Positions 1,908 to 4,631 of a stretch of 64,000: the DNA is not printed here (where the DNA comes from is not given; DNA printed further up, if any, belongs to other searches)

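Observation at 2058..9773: Candidate four-gene module: ECF sigma, TPR Ser/Thr kinase, beta-helix lipoprotein, CDC-like lipoprotein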

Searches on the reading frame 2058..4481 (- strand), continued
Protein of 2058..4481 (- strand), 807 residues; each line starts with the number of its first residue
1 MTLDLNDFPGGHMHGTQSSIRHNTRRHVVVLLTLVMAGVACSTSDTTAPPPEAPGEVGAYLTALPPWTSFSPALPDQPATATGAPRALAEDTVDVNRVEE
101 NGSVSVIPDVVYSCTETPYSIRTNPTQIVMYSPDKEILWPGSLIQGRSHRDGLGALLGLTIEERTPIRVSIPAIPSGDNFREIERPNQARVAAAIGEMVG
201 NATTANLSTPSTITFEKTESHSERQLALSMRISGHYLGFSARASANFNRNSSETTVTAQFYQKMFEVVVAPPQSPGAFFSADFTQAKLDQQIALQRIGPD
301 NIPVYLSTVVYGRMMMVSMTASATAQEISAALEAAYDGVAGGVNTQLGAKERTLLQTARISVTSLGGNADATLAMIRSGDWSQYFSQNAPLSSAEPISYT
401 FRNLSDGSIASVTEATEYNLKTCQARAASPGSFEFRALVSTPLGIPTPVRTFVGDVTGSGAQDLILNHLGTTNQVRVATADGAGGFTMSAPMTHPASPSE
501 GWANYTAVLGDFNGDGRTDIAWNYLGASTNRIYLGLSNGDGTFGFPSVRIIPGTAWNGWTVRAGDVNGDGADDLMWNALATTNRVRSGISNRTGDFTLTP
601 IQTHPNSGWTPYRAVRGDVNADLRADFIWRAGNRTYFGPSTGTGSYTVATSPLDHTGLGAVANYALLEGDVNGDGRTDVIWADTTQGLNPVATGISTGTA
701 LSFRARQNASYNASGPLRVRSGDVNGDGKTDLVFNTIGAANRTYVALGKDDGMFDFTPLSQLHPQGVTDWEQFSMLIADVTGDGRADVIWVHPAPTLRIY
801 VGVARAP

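Call 17: find_related_loci(query=A1, collection=genome_contigs, flank=10000)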
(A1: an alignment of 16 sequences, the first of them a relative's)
Query A1 (807 aa) in genome_contigs; peptide patterns used: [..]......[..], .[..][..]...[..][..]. (x = any residue, [..] = any of these).
166 stretches matched a pattern; 122 encode a relative of the query (tblastn E <= 1e-3); the best 80 are kept; 80 distinct loci.
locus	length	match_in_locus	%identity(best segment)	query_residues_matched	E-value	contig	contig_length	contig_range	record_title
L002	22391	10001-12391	70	13-807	0e+0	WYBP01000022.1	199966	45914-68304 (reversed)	MAG: Gemmatimonadaceae bacterium isolate GEM1 k127_724455, whole genome shotgun sequence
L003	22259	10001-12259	59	60-806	0e+0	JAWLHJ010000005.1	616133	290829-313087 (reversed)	MAG: Longimicrobiales bacterium isolate 30dZY2.bin.58 NODE_20_length_616133_cov_32.629160, whole genome shotgun sequence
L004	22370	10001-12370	56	26-805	0e+0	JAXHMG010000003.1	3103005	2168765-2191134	MAG: Gemmatimonadota bacterium isolate Salar_de_Ascotan_soil_MAG_ASO46 contig_283_polypolish, whole genome shotgun seque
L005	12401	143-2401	58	60-805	0e+0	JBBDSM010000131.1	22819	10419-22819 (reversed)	MAG: Gemmatimonadota bacterium isolate LejiaC_68_64 Lejia_C_5227_length_22819_cov_38, whole genome shotgun sequence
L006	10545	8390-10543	55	14-803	0e+0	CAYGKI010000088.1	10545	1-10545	MAG TPA_asm: uncultured Gemmatimonadaceae bacterium isolate ERP116193_co1_277 genome assembly, contig: NODE_15756_length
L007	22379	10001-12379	49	20-805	0e+0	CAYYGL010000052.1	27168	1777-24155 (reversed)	MAG TPA_asm: uncultured Calditrichaceae bacterium isolate SRP163575_co1_571 genome assembly, contig: NODE_3521_length_27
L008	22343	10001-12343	50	39-805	0e+0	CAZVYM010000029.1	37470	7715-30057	MAG TPA_asm: uncultured Gemmatimonadaceae bacterium isolate SRP214966_co3_292 genome assembly, contig: NODE_1040_length_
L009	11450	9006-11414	49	3-806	0e+0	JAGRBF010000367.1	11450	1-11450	MAG: Calditrichaeota bacterium isolate HKST-UBA06 2012-05-30_1_(paired)_contig_150508, whole genome shotgun sequence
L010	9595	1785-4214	47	16-805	0e+0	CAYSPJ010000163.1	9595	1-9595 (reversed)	MAG TPA_asm: uncultured Phaeodactylibacter sp. isolate SRP319275_co1_337 genome assembly, contig: NODE_9183_length_9595_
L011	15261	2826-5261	47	22-805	0e+0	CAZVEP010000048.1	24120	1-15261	MAG TPA_asm: uncultured Rhodohalobacter sp. isolate binchicken_co13_313 genome assembly, contig: NODE_2705_length_24120_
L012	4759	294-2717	46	13-806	0e+0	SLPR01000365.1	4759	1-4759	MAG: Bacteroidales bacterium isolate CSSed165cm_502 CSSed16-5cm-94281, whole genome shotgun sequence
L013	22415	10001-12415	46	17-805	0e+0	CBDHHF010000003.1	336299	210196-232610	MAG: Rhodothermales bacterium isolate 0fb6ef2c-814e-496a-9ced-0506dc7cabad genome assembly, contig: contig_3, whole geno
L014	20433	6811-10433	47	28-805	0e+0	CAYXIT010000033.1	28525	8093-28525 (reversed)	MAG TPA_asm: uncultured Bacteroidales bacterium isolate binchicken_co405_345 genome assembly, contig: NODE_2306_length_2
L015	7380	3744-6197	45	17-805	0e+0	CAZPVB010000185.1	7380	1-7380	MAG TPA_asm: uncultured Bacteroidales bacterium isolate SRP252850_co1_357 genome assembly, contig: NODE_19027_length_738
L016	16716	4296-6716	46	26-805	0e+0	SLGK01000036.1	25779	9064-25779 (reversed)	MAG: Anaerolineae bacterium isolate CSSed162cmB_92 CSSed16-2cmB-3330, whole genome shotgun sequence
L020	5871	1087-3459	47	42-805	0e+0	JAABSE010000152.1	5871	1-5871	MAG: Sphingobacteriia bacterium isolate S10.Bin064 NODE_152_length_5871_cov_23.7128, whole genome shotgun sequence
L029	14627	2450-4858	46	23-805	0e+0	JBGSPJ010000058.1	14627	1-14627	MAG: Rhodothermales bacterium isolate JTS-AC300 k141_832867, whole genome shotgun sequence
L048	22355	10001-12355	43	29-805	0e+0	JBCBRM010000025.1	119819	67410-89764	MAG: Bacteroidota bacterium isolate J06636_25 NODE_25_length_119819_cov_10.451942, whole genome shotgun sequence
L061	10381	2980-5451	40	19-805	0e+0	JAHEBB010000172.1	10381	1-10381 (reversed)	MAG: Trueperaceae bacterium isolate Ww127 NODE_15136_length_10381_cov_5.122807, whole genome shotgun sequence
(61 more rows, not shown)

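Call 40: search_solved_structures(query=window:2058-4481:-, max_evalue=0.001, show_alignments=1)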
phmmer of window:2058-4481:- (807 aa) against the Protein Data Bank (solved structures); distinct sequences matched with E-value up to 0.001: 31.
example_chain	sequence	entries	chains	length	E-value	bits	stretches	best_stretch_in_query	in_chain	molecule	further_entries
6zd0_A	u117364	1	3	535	6.9e-20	74.1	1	113-418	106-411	Thiol-activated cytolysin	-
1s3r_A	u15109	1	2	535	2.9e-19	72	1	120-418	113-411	intermedilysin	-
5imw_A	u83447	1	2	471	5.3e-19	71.1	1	120-418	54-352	Intermedilysin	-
4bik_A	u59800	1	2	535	6.1e-19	70.9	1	120-418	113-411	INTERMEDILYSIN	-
5imt_A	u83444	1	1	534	6.1e-19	70.9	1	120-418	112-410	Intermedilysin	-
5imy_A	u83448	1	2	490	1e-16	63.5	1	125-418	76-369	Vaginolysin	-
5aoe_A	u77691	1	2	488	2.4e-16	62.4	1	106-419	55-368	PNEUMOLYSIN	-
5ly6_B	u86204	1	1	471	2.4e-16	62.3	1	106-419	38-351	Pneumolysin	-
5cr6_D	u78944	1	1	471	2.7e-16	62.2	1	106-419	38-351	Pneumolysin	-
5aod_A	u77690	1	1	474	2.8e-16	62.1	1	106-419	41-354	PNEUMOLYSIN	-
4qqa_A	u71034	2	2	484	2.9e-16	62.1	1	106-419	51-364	Pneumolysin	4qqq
4zgh_A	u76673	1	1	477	1.6e-15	59.6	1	107-419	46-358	Pneumolysin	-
6jmp_A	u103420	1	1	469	2.3e-15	59.1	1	106-419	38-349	Thiol-activated cytolysin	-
5aof_A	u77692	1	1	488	2.5e-15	59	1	106-419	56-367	PNEUMOLYSIN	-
3cqf_A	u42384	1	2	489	3.9e-15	58.4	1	119-422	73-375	Thiol-activated cytolysin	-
8g32_A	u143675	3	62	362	6.7e-10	41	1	165-411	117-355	Thiol-activated cytolysin family protein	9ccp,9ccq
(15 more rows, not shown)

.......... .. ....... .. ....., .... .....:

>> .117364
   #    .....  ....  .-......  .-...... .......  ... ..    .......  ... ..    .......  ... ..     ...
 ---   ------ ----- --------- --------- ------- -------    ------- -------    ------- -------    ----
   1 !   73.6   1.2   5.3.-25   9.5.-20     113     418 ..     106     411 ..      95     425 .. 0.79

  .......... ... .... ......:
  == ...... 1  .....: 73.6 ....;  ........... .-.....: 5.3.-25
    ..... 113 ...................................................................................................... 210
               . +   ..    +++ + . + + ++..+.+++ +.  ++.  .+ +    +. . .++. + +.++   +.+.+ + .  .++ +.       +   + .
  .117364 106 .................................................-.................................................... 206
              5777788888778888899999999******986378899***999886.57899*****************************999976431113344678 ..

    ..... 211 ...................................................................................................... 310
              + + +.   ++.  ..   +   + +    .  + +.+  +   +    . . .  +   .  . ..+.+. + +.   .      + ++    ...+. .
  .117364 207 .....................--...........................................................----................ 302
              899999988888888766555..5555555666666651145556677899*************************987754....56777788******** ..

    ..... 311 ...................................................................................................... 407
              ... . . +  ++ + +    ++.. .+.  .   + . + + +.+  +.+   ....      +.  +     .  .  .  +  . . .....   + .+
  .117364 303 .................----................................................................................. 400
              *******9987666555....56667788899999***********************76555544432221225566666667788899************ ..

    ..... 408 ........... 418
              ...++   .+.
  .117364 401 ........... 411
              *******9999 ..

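Call 51: search_protein_families(library=pfam, proteins=[L020:3426-5498:+, L048:6365-8311:+, L016:182-3628:-, L061:1-2889:+, L010:6317-9412:+, L003:3975-6800:-, L029:4861-7605:+], max_evalue=0.0001)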
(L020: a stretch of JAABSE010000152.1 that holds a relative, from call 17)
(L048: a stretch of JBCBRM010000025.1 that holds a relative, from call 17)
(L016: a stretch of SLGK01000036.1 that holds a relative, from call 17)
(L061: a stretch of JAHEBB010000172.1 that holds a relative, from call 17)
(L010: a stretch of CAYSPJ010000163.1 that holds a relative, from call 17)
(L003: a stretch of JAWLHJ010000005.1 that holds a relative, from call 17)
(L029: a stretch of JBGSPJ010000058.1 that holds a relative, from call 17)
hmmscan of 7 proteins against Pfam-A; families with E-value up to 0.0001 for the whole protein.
L020:3426-5498:+ (691 aa): 10 families
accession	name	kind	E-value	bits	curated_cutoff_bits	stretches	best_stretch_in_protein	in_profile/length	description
PF13424.12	TPR_12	-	1.5e-26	92.8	30.1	2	269-337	2-72/77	Tetratricopeptide repeat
PF00515.34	TPR_1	-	1e-18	66.7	27.8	0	392-420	3-31/34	Tetratricopeptide repeat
PF17874.7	TPR_MalT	-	1.2e-18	68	45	2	280-502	11-234/336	MalT-like TPR region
PF07719.23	TPR_2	-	1.7e-17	62.5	27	0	352-379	3-30/34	Tetratricopeptide repeat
PF13181.12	TPR_8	-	4.5e-16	58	25.7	0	392-422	3-33/34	Tetratricopeptide repeat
PF13374.12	TPR_10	-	7.2e-15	54.9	27.5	0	350-382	2-34/42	Tetratricopeptide repeat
PF14559.12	TPR_19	-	1.3e-07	32.3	25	0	323-378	4-53/68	Tetratricopeptide repeat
PF13176.12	TPR_7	-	1.3e-07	31.5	27.9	0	313-337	2-28/36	Tetratricopeptide repeat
PF13428.12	TPR_14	-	2.8e-07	31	23.5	0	271-309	2-40/44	Tetratricopeptide repeat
PF13174.12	TPR_6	-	4e-06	27.6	26.3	0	396-415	6-25/33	Tetratricopeptide repeat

L048:6365-8311:+ (649 aa): 6 families
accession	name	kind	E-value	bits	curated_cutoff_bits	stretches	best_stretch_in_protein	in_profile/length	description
PF13424.12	TPR_12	-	6.2e-27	94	30.1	2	188-258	5-77/77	Tetratricopeptide repeat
PF07719.23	TPR_2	-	8.7e-12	44.6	27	0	227-259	2-34/34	Tetratricopeptide repeat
PF13374.12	TPR_10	-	9.1e-11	41.9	27.5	0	306-338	2-34/42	Tetratricopeptide repeat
PF13181.12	TPR_8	-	2.5e-07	30.8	25.7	0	226-252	1-27/34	Tetratricopeptide repeat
PF00515.34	TPR_1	-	2.3e-06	27.6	27.8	0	230-258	5-33/34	Tetratricopeptide repeat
PF00196.25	GerE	-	3.3e-05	23.8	23.5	1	592-637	3-48/57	Bacterial regulatory proteins, luxR family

L016:182-3628:- (1149 aa): 18 families
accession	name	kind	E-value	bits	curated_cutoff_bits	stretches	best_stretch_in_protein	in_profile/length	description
PF03704.23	BTAD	-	2.1e-28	100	22.1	1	112-248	15-145/146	Bacterial transcriptional activator domain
PF13424.12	TPR_12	-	1.3e-26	93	30.1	4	766-835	6-77/77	Tetratricopeptide repeat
PF13374.12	TPR_10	-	5.4e-15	55.3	27.5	0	803-836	2-35/42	Tetratricopeptide repeat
PF07719.23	TPR_2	-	2.7e-13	49.4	27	0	803-833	1-31/34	Tetratricopeptide repeat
PF13181.12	TPR_8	-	4.4e-12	45.6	25.7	0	803-835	1-33/34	Tetratricopeptide repeat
PF13176.12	TPR_7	-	7e-10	38.6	27.9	0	1007-1033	2-30/36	Tetratricopeptide repeat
PF00515.34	TPR_1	-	9.9e-10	38.3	27.8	0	803-833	1-31/34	Tetratricopeptide repeat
PF17874.7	TPR_MalT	-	1.1e-09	38.5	45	2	727-879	5-157/336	MalT-like TPR region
PF00931.28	NB-ARC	-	2e-08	34.3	23.5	1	272-398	3-137/248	NB-ARC domain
PF24885.1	TPR_NPHP3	-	6.8e-07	29.3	100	0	770-835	148-215/239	Nephrocystin-3 TPR domain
PF13428.12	TPR_14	-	2e-06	28.4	23.5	0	167-207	3-43/44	Tetratricopeptide repeat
PF13191.12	AAA_16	-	4.7e-06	27.6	32.6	1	266-381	1-118/167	AAA ATPase domain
PF00486.34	Trans_reg_C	-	9.7e-06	26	26.2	0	32-85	7-60/77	Transcriptional regulatory protein, C terminal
PF14938.12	SNAP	-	3.7e-05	23.8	25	1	781-977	9-200/282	Soluble NSF attachment protein, SNAP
PF12862.13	ANAPC5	-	5.8e-05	23.5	23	0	936-997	10-71/91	Anaphase-promoting complex subunit 5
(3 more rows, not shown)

L061:1-2889:+ (963 aa): 16 families
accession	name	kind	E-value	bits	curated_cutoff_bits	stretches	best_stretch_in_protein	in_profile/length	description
PF13424.12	TPR_12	-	6.2e-49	164.5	30.1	6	623-695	2-76/77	Tetratricopeptide repeat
PF13374.12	TPR_10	-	3.1e-28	97.3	27.5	1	664-696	2-34/42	Tetratricopeptide repeat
PF07719.23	TPR_2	-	1.3e-21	75.3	27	0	544-576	1-33/34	Tetratricopeptide repeat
PF00515.34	TPR_1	-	2.1e-19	68.9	27.8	0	584-614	1-31/34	Tetratricopeptide repeat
PF13181.12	TPR_8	-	1.5e-11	43.9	25.7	0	544-576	1-33/34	Tetratricopeptide repeat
PF03704.23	BTAD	-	1.3e-10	42.3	22.1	1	1-93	49-141/146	Bacterial transcriptional activator domain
PF13176.12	TPR_7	-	2.6e-09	36.8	27.9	0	826-853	1-28/36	Tetratricopeptide repeat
PF17874.7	TPR_MalT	-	4.1e-09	36.6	45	1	516-655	52-192/336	MalT-like TPR region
PF13401.12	AAA_22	-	6.6e-09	36.6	27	1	140-232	4-97/130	AAA domain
PF00931.28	NB-ARC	-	1.2e-08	35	23.5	1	135-328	10-203/248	NB-ARC domain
PF13432.12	TPR_16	-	1.4e-07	32.2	32.7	0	535-573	22-60/65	Tetratricopeptide repeat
PF14559.12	TPR_19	-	2.4e-07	31.4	25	0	27-72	4-49/68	Tetratricopeptide repeat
PF07721.20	TPR_4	-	2.9e-06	27.8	27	0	824-847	1-24/26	Tetratricopeptide repeat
PF13428.12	TPR_14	-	4.6e-06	27.2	23.5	0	825-854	2-31/44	Tetratricopeptide repeat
PF13191.12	AAA_16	-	8.8e-06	26.7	32.6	1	123-203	1-90/167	AAA ATPase domain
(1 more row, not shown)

L010:6317-9412:+ (1032 aa): 11 families
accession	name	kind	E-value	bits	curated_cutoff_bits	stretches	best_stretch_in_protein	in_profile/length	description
PF12770.12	CHAT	-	1.2e-58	199.3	24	1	712-996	5-289/289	CHAT domain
PF13424.12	TPR_12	-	1.5e-52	176.2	30.1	5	226-300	3-77/77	Tetratricopeptide repeat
PF13374.12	TPR_10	-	3.6e-37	125.8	27.5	3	273-307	7-41/42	Tetratricopeptide repeat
PF00515.34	TPR_1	-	1.3e-27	94.9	27.8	1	228-256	3-31/34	Tetratricopeptide repeat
PF24885.1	TPR_NPHP3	-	3.4e-26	92.6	100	3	273-372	104-203/239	Nephrocystin-3 TPR domain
PF07719.23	TPR_2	-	1.3e-23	81.5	27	1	228-255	3-30/34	Tetratricopeptide repeat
PF13181.12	TPR_8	-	1.3e-15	56.6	25.7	0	227-258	2-33/34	Tetratricopeptide repeat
PF13176.12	TPR_7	-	7.9e-14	50.9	27.9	0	103-134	2-33/36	Tetratricopeptide repeat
PF17874.7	TPR_MalT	-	1.2e-12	48.3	45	2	152-334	11-185/336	MalT-like TPR region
PF13428.12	TPR_14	-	4.8e-08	33.4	23.5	0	102-130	3-31/44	Tetratricopeptide repeat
PF13432.12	TPR_16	-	9.9e-06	26.4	32.7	0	192-255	5-60/65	Tetratricopeptide repeat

L003:3975-6800:- (942 aa): 6 families
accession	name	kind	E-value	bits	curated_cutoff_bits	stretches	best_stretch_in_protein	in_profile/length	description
PF00069.31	Pkinase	-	1e-46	159.9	31.7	1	86-334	1-252/263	Protein kinase domain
PF07676.18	PD40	-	7.5e-44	147.3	20.9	3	730-764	2-37/38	WD40-like Beta Propeller Repeat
PF07714.23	PK_Tyr_Ser-Thr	-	1.8e-28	100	23.1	1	91-333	6-248/258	Protein tyrosine and serine/threonine kinase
PF00930.27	DPPIV_N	-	2.1e-14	53.5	22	0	404-454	32-82/354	Dipeptidyl peptidase IV (DPP IV) N-terminal region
PF01636.29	APH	-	7.1e-08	32.9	23.2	1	90-202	3-110/239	Phosphotransferase enzyme family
PF03109.22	ABC1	-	5.6e-06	26.1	22.9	0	65-125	9-70/244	ABC1 atypical kinase-like domain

L029:4861-7605:+ (915 aa): 16 families
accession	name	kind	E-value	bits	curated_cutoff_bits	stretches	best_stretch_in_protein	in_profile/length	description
PF13424.12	TPR_12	-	1.4e-60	201.8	30.1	6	649-720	2-73/77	Tetratricopeptide repeat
PF13374.12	TPR_10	-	3e-54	180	27.5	4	734-773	2-41/42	Tetratricopeptide repeat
PF00069.31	Pkinase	-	6.3e-44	150.8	31.7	1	86-298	2-205/263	Protein kinase domain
PF07714.23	PK_Tyr_Ser-Thr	-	1.1e-33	117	23.1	1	88-291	4-206/258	Protein tyrosine and serine/threonine kinase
PF24885.1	TPR_NPHP3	-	1.4e-26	93.8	100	2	618-721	109-212/239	Nephrocystin-3 TPR domain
PF13181.12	TPR_8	-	5.6e-17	60.8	25.7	0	568-598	3-33/34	Tetratricopeptide repeat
PF07719.23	TPR_2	-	3.7e-16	58.3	27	0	612-639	5-32/34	Tetratricopeptide repeat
PF00515.34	TPR_1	-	2.4e-14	52.9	27.8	0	577-598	12-33/34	Tetratricopeptide repeat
PF17874.7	TPR_MalT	-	1.3e-10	41.5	45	0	689-773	77-159/336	MalT-like TPR region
PF13176.12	TPR_7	-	1.5e-10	40.7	27.9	0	737-764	2-29/36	Tetratricopeptide repeat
PF13432.12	TPR_16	-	4.9e-10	40.1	32.7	0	571-634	2-57/65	Tetratricopeptide repeat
PF07721.20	TPR_4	-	1.7e-07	31.6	27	0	777-799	2-24/26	Tetratricopeptide repeat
PF03109.22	ABC1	-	2.7e-07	30.4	22.9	1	163-237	146-220/244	ABC1 atypical kinase-like domain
PF13431.12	TPR_17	-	1e-06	28.9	24.4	0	608-628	13-33/34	Tetratricopeptide repeat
PF01636.29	APH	-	9.7e-06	25.9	23.2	0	187-231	150-197/239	Phosphotransferase enzyme family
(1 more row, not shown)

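Call 66: list_cluster_members(proteins=[P0001])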
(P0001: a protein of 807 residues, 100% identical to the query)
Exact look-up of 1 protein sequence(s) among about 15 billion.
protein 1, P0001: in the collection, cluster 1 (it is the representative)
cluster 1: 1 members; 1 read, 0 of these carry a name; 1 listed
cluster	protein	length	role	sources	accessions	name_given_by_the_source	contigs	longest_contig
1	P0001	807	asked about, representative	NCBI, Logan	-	-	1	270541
